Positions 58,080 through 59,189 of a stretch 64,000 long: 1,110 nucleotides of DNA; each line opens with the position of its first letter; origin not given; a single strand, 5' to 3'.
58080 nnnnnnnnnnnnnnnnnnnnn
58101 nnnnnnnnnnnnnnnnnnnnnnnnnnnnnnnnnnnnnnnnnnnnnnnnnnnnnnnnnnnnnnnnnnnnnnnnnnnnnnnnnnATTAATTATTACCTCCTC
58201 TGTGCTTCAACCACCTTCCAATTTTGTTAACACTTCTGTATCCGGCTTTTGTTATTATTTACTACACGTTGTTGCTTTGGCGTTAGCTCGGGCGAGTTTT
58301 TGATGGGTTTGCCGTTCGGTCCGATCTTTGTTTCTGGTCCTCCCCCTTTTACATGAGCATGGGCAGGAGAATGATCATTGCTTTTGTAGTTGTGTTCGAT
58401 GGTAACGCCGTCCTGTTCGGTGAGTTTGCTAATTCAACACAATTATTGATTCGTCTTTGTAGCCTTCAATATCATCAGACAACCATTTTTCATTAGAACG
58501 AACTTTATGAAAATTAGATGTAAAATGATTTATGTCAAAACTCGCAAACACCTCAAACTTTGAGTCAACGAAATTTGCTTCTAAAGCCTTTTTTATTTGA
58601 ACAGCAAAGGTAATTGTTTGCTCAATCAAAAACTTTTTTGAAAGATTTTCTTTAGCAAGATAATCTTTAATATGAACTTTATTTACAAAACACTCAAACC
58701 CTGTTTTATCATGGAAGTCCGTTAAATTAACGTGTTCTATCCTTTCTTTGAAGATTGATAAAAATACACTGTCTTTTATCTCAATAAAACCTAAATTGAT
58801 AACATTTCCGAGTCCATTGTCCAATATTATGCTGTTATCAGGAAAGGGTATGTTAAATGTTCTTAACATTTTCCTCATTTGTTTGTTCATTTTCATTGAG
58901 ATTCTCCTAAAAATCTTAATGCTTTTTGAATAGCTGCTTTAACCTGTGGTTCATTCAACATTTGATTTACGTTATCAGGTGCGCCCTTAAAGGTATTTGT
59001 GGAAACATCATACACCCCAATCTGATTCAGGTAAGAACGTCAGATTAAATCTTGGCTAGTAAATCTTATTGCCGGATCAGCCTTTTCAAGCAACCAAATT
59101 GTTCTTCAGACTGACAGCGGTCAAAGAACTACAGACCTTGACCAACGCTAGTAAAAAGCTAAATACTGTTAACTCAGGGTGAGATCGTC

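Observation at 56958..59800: AT-rich graveyard of polymorphic-toxin fragments with intact immunity genes (orphan RHS core, toxin tips, SUKH-1 immunity)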

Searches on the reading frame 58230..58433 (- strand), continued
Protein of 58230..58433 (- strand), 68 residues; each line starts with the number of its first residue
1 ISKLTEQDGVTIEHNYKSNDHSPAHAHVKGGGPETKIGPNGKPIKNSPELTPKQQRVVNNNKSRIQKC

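Call 87: find_encoding_contigs(protein=P0008, flank=4000, max_places=3)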
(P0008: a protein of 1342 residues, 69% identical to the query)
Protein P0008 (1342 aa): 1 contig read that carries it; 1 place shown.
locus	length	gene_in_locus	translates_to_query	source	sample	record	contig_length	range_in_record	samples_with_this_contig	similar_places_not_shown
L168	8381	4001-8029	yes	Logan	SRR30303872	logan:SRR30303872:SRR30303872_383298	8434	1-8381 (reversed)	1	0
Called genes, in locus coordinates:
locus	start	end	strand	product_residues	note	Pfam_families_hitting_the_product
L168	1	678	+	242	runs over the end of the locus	?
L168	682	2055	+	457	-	PF16697:Yop-YscD_cpl, PF00498:FHA, PF01464:SLT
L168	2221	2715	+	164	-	PF05638:T6SS_HCP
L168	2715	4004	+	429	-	-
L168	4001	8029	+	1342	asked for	PF20148:DUF6531, PF05593:RHS_repeat (weak), PF25023:TEN_YD-shell (weak), PF05593:RHS_repeat, PF25023:TEN_YD-shell (weak), PF05593:RHS_repeat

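Call 88: find_encoding_contigs(protein=P0006, flank=3000, max_places=3)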
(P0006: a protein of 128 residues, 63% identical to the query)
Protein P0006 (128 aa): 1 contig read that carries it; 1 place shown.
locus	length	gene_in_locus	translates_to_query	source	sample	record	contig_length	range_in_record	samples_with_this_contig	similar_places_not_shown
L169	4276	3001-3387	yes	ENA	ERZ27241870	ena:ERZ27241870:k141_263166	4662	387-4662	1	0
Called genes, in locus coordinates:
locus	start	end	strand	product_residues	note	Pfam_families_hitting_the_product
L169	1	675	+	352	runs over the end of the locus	?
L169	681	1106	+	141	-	PF09346:SMI1_KNR4 (weak)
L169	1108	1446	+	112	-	PF10008:DUF2251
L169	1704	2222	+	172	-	PF15589:Imm21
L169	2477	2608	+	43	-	-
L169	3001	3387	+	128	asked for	-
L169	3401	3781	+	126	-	-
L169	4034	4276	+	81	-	?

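Call 98: search_protein_families(library=pfam, max_evalue=0.01, proteins=[L169:3401-3778:+, L165:1312-1803:+, L165:1-1149:+, L165:3152-3439:+, L169:681-1103:+])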
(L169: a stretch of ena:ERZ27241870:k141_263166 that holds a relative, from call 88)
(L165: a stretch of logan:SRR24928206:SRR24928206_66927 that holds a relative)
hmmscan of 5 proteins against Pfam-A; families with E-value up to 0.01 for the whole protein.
L169:3401-3778:+ (126 aa): 0 families

L165:1312-1803:+ (164 aa): 0 families

L165:1-1149:+ (383 aa): 1 family
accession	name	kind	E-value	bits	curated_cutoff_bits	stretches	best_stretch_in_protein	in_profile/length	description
PF03527.20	RHS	-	0.0021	18.3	27.9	1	6-25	3-22/38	RHS protein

L165:3152-3439:+ (96 aa): 1 family
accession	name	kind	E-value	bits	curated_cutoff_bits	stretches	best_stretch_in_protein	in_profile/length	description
PF09346.15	SMI1_KNR4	-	0.0037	18.3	25.4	1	26-76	1-57/125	SMI1 / KNR4 family (SUKH-1)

L169:681-1103:+ (141 aa): 3 families
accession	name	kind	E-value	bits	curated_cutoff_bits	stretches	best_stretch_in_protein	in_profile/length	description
PF09346.15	SMI1_KNR4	-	4.7e-07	30.9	25.4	1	26-86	1-58/125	SMI1 / KNR4 family (SUKH-1)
PF14568.11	SUKH_6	-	0.00011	23.1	27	1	29-85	1-57/119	SMI1-KNR4 cell-wall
PF14567.11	SUKH_5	-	0.00064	20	27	1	25-71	20-64/142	SMI1-KNR4 cell-wall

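Call 103: search_protein_families(library=ncbifam, max_evalue=0.1, proteins=[L079:4246-4515:+, L169:3401-3778:+, P0003, L169:1-672:+])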
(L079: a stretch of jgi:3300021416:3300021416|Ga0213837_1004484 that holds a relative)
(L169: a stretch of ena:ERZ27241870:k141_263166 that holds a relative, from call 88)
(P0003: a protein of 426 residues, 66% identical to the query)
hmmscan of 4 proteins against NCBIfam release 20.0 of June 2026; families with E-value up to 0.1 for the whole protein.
L079:4246-4515:+ (90 aa): 0 families

L169:3401-3778:+ (126 aa): 0 families

P0003 (426 aa): 1 family
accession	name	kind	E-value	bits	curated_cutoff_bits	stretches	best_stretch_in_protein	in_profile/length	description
TIGR03696.1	Rhs_assc_core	domain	6.7e-17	61.8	32.5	1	65-133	14-76/76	RHS repeat-associated core domain-containing protein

L169:1-672:+ (224 aa): 0 families

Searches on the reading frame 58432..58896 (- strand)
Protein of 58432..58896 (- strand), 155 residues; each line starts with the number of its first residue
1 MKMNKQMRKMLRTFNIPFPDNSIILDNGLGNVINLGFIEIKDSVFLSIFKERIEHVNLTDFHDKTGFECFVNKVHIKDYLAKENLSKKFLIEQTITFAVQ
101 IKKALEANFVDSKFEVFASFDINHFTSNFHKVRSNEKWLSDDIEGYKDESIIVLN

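Call 9: search_protein_families(library=pfam, max_evalue=1, proteins=[window:58432-58896:-])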
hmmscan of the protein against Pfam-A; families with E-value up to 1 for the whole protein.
seq(155 aa): 0 families

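Call 10: search_protein_families(library=ncbifam, max_evalue=1, proteins=[window:58432-58896:-])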
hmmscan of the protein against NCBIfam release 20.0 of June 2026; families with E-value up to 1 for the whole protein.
seq(155 aa): 0 families

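Call 17: find_homologous_proteins(query=window:58432-58896:-, max_evalue=0.001)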
Query window:58432-58896:- (155 aa): 1 proteins with E <= 0.001 among 14 candidates.
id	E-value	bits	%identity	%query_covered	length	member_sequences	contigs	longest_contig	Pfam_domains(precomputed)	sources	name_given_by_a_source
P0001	1.2e-88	313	100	94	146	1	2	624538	PF27221.1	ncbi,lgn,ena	-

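Call 18: search_solved_structures(query=window:58432-58896:-, max_evalue=10, show_alignments=2)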
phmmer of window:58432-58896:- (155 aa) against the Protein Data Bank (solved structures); distinct sequences matched with E-value up to 10: 5.
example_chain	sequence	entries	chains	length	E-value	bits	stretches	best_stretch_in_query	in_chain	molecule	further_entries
7xc2_D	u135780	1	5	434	0.14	15.7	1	64-132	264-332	Avirulence factor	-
7xvg_B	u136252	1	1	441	0.14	15.7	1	64-132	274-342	AvrSr35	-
7xx2_B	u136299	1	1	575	0.2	15.2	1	54-132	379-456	AvrSr35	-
7xds_A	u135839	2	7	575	0.26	14.8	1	64-132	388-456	AvrSr35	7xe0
9gqn_A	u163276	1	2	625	0.33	14.5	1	64-132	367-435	Avirulence factor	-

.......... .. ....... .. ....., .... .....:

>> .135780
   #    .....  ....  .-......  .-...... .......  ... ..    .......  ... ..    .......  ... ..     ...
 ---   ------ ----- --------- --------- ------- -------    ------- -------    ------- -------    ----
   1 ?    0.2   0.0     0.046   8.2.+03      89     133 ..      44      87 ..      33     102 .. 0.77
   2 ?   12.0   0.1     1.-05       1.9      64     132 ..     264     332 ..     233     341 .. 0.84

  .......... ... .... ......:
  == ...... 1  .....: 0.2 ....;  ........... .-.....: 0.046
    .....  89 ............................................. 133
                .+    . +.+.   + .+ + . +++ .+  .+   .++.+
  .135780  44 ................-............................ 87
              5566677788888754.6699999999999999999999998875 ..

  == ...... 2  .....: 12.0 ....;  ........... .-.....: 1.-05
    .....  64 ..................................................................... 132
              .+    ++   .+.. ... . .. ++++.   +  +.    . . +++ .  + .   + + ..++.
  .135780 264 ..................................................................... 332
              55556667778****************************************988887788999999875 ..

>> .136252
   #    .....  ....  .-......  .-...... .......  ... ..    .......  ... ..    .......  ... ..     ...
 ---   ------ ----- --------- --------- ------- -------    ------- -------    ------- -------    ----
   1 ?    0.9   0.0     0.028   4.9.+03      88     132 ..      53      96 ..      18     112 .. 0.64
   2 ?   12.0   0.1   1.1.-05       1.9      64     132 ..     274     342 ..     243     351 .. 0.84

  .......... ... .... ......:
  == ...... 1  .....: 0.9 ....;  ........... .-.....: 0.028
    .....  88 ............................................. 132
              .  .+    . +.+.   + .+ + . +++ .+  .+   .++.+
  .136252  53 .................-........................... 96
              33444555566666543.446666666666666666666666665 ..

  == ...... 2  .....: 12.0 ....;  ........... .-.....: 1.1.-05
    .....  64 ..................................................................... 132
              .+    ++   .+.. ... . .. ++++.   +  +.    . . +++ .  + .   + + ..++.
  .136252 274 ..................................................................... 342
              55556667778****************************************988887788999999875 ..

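Call 51: search_dna_similar(query=window:58432-58896:-, collection=plasmids, mode=protein, max_evalue=1, max_rows=10)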
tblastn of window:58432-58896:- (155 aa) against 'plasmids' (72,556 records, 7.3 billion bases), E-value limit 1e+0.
Records with a match: 3; places in all: 3; records where one place covers at least 80% of the query: 0.
Best place of each record, by identity: <60% 3.
By first word of the organism name: Salmonella 1; Escherichia 1; Streptomyces 1.
By predicted mobility (MOB-suite, as given by PLSDB): conjugative 1; non-mobilizable 1; mobilizable 1.
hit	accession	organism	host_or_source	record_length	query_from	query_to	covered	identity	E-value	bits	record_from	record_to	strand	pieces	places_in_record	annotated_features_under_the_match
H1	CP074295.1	Salmonella enterica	food,mixture corn and egg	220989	23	142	77%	32.0%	2e-2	41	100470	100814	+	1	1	hypothetical protein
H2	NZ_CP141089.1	Escherichia coli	Homo sapiens,Infected Human Urine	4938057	45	140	62%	31.3%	2e-1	39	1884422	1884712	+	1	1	none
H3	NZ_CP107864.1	Streptomyces europaeiscabiei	-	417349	61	155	61%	22.2%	5e-1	37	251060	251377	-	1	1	hypothetical protein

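Call 53: get_annotated_region(hit=H1, flank=5000)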
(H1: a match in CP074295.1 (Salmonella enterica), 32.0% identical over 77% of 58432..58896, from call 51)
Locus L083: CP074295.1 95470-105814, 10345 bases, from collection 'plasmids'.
description: Salmonella enterica subsp. enterica serovar Rubislaw strain CFSAN006171 plasmid pCFSAN006171_1, complete sequence
organism: Salmonella enterica (NCBI taxid 598)
taxonomy: Bacteria; Pseudomonadota; Gammaproteobacteria; Enterobacterales; Enterobacteriaceae; Salmonella; Salmonella enterica
host: -; source: food,mixture corn and egg; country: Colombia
typing (MOB-suite, as given by PLSDB): conjugative; replicon IncFIB,IncFIC,IncFII; relaxase MOBF; mating-pair formation MPF_F
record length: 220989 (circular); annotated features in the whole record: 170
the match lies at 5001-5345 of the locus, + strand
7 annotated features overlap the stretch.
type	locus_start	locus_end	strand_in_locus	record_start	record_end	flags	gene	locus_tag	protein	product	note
CDS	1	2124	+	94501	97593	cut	-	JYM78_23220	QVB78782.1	toprim domain-containing protein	-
CDS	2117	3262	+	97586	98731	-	xerC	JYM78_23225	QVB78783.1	site-specific tyrosine recombinase XerC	-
CDS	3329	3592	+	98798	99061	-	-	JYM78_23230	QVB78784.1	type II toxin-antitoxin system ParD family antitoxin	-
CDS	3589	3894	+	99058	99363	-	-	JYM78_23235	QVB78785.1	type II toxin-antitoxin system RelE/ParE family toxin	-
CDS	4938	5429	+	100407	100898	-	-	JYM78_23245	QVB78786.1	hypothetical protein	-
CDS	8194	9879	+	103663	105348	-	-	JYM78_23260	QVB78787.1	ShlB/FhaC/HecB family hemolysin secretion/activation protein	-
CDS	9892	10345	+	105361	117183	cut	-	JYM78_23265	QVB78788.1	hemagglutinin repeat-containing protein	-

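Call 54: get_annotated_region(hit=H2, flank=6000)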
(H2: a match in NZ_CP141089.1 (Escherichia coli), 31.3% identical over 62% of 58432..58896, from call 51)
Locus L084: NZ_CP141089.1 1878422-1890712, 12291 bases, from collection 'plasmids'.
description: Escherichia coli strain KE47 plasmid unnamed1, complete sequence
organism: Escherichia coli (NCBI taxid 562)
taxonomy: Bacteria; Pseudomonadota; Gammaproteobacteria; Enterobacterales; Enterobacteriaceae; Escherichia; Escherichia coli
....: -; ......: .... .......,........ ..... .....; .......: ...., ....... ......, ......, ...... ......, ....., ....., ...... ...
typing (MOB-suite, as given by PLSDB): non-mobilizable
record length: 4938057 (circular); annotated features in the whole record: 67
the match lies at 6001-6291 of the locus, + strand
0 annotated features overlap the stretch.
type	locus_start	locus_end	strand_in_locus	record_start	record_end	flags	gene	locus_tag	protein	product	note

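Call 57: search_protein_families(library=pfam, max_evalue=1, proteins=[L083:4938-5426:+])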
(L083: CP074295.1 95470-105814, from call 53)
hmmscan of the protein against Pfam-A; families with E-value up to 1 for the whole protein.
L083:4938-5426:+ (163 aa): 3 families
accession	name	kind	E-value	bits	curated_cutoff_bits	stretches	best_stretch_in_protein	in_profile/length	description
PF16670.11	PI-PLC-C1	-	0.0097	15.4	29.9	1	73-155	99-181/329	Phosphoinositide phospholipase C, Ca2+-dependent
PF22786.2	Tag1_C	-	0.047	14.4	27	1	87-151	20-79/113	Tag1 C-terminal domain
PF11507.13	Transcript_VP30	-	0.12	12.9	21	0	120-160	8-48/131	Ebola virus-specific transcription factor VP30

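Call 59: search_protein_families(library=pfam, max_evalue=1, proteins=[L083:4007-4933:+, L083:5754-6398:+, L083:6398-6628:+, L083:6808-7194:+])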
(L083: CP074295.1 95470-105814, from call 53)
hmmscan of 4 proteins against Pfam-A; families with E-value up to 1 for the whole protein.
L083:4007-4933:+ (309 aa): 1 family
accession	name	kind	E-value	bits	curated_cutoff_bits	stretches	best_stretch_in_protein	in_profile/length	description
PF21726.2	DUF6862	-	0.00065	20.1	24.1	1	86-134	14-60/67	Family of unknown function (DUF6862)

L083:5754-6398:+ (215 aa): 0 families

L083:6398-6628:+ (77 aa): 0 families

L083:6808-7194:+ (129 aa): 0 families

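Call 61: search_solved_structures(query=L083:4007-4933:+, max_evalue=1, show_alignments=2)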
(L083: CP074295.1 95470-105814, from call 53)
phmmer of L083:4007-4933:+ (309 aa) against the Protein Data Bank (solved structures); distinct sequences matched with E-value up to 1: 3.
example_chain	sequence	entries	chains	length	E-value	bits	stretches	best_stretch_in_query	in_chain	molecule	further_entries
4g6u_A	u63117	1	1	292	0.017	17.6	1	81-126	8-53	EC869 CdiA-CT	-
7f38_A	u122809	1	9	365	0.37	13.2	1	185-228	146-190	Putative major capsid protein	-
9lwi_A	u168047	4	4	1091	0.85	12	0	53-107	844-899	Structural maintenance of chromosomes protein 6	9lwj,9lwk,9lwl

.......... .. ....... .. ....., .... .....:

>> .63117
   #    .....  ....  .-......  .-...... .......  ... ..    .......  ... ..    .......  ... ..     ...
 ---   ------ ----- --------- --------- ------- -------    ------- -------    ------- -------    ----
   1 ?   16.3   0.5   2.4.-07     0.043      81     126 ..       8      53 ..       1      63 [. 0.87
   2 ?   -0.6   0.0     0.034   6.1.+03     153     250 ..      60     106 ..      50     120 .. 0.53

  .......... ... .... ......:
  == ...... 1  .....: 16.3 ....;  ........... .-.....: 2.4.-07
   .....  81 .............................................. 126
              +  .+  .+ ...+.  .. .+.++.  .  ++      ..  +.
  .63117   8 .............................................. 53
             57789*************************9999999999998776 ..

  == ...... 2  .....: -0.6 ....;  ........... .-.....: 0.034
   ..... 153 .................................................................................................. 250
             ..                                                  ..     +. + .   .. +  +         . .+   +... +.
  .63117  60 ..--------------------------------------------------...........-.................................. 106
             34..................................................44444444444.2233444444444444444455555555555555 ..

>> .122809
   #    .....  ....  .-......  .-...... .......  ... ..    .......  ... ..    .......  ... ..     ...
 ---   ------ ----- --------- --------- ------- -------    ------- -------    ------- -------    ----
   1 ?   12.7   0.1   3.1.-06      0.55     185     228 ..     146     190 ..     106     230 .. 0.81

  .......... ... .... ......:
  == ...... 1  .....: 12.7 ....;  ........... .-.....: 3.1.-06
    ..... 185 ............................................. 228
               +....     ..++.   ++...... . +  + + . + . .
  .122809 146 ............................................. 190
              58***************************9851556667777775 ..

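Call 62: search_solved_structures(query=L083:4938-5426:+, max_evalue=1, show_alignments=1)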
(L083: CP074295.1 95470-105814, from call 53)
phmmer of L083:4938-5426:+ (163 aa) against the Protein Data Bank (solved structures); distinct sequences matched with E-value up to 1: 0.

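Call 98: search_protein_families(library=pfam, max_evalue=0.01, proteins=[L170:1178-2473:-, L170:434-1162:-])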
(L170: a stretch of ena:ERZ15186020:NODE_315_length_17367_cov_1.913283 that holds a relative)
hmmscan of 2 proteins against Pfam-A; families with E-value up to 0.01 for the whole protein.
L170:1178-2473:- (431 aa): 2 families
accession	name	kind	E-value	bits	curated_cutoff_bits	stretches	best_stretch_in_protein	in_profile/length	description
PF05593.20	RHS_repeat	-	0.00016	22.4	22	0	39-68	1-30/38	RHS Repeat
PF03527.20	RHS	-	0.0079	16.5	27.9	0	82-112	3-33/38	RHS protein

L170:434-1162:- (242 aa): 4 families
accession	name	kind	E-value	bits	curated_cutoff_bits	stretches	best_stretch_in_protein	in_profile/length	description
PF03909.22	BSD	-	0.00033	21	24.6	0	212-239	8-36/58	BSD domain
PF20588.3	DMTF1_N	-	0.00083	20.5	28.1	0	135-160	32-56/73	Cyclin-D-binding Myb-like transcription factor 1 N-terminal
PF05397.17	Med15_fungi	-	0.0054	17.4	25.2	0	95-146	22-72/112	Mediator complex subunit 15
PF07238.19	PilZ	-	0.0068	17.2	22.5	0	86-113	76-101/102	PilZ domain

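Call 103: search_protein_families(library=ncbifam, max_evalue=0.1, proteins=[L083:4007-4933:+, L083:4938-5426:+, L170:1178-2470:-, L170:434-1159:-])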
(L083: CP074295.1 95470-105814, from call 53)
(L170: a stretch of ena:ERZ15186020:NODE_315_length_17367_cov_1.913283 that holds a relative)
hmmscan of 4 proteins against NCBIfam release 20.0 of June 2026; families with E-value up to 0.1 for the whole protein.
L083:4007-4933:+ (309 aa): 0 families

L083:4938-5426:+ (163 aa): 0 families

L170:1178-2470:- (430 aa): 3 families
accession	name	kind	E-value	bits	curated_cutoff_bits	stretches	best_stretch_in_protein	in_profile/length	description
TIGR03696.1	Rhs_assc_core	domain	3.7e-15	56.2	32.5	1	106-196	1-75/76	RHS repeat-associated core domain-containing protein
NF041261.1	RHS_core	equivalog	0.00069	17.5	2000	1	84-196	1162-1260/1261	RHS element core protein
TIGR01643.1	YD_repeat_2x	repeat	0.00072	20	15.8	0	38-70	1-33/42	YD repeat-containing protein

L170:434-1159:- (241 aa): 2 families
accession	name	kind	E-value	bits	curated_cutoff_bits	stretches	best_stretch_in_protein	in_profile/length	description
NF050069.2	PqqD_rel_WgkC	exception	0.031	14.3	110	0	101-129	67-95/103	PqqD family peptide maturation chaperone WgkC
TIGR03039.1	PS_II_CP47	equivalog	0.069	11.8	630.8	1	159-238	303-381/504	photosystem II chlorophyll-binding protein CP47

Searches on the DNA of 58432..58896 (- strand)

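Call 55: search_dna_similar(query=L084:5700-6600:+, collection=ecoli_genomes, mode=near, max_rows=5)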
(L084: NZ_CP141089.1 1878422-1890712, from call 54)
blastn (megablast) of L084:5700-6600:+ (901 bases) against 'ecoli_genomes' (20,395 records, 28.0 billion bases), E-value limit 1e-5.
Records with a match: 5426; places in all: 5427; records where one place covers at least 80% of the query: 5426.
Genomes with a match: 5426 of 5426; with a place that covers at least 80% of the query: 5426. Places per genome that has any: lowest 1, median 1, highest 2. On chromosomes: 5425 places; on plasmids: 2.
Best place of each record, by identity: >=99% 153; 95-99% 4508; 90-95% 765.
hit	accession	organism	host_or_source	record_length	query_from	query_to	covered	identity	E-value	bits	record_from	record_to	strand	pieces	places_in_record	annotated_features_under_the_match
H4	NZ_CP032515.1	Escherichia coli strain 118UI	Homo sapiens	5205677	1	901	100%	100.0%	0e+0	1664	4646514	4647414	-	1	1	metF: methylenetetrahydrofolate reductase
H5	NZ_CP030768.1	Escherichia coli strain 2017C-4173W12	missing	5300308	1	901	100%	100.0%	0e+0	1664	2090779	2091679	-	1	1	metF: methylenetetrahydrofolate reductase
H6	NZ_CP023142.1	Escherichia coli strain CFSAN061770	missing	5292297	1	901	100%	100.0%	0e+0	1664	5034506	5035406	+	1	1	metF: methylenetetrahydrofolate reductase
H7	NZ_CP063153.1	Escherichia coli strain M7424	Homo sapiens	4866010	1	901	100%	100.0%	0e+0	1664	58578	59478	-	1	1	metF: methylenetetrahydrofolate reductase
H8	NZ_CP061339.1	Escherichia coli strain M00057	Homo sapiens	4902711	1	901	100%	100.0%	0e+0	1664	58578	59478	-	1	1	metF: methylenetetrahydrofolate reductase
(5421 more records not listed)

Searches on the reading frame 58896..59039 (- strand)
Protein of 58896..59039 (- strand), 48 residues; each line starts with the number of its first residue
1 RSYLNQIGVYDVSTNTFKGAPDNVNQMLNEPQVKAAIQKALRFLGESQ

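Call 9: search_protein_families(library=pfam, max_evalue=1, proteins=[window:58896-59039:-])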
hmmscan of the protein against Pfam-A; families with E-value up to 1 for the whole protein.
seq(48 aa): 2 families
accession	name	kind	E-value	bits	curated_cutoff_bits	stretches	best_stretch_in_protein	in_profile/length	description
PF22734.1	NNH2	-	0.064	13.4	27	1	11-42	8-39/181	NACHT N-terminal Helical domain 2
PF14850.11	Pro_dh-DNA_bdg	-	0.2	12.6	27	1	12-46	76-110/112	DNA-binding domain of Proline dehydrogenase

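Call 10: search_protein_families(library=ncbifam, max_evalue=1, proteins=[window:58896-59039:-])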
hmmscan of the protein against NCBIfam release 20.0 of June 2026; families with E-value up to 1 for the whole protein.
seq(48 aa): 0 families
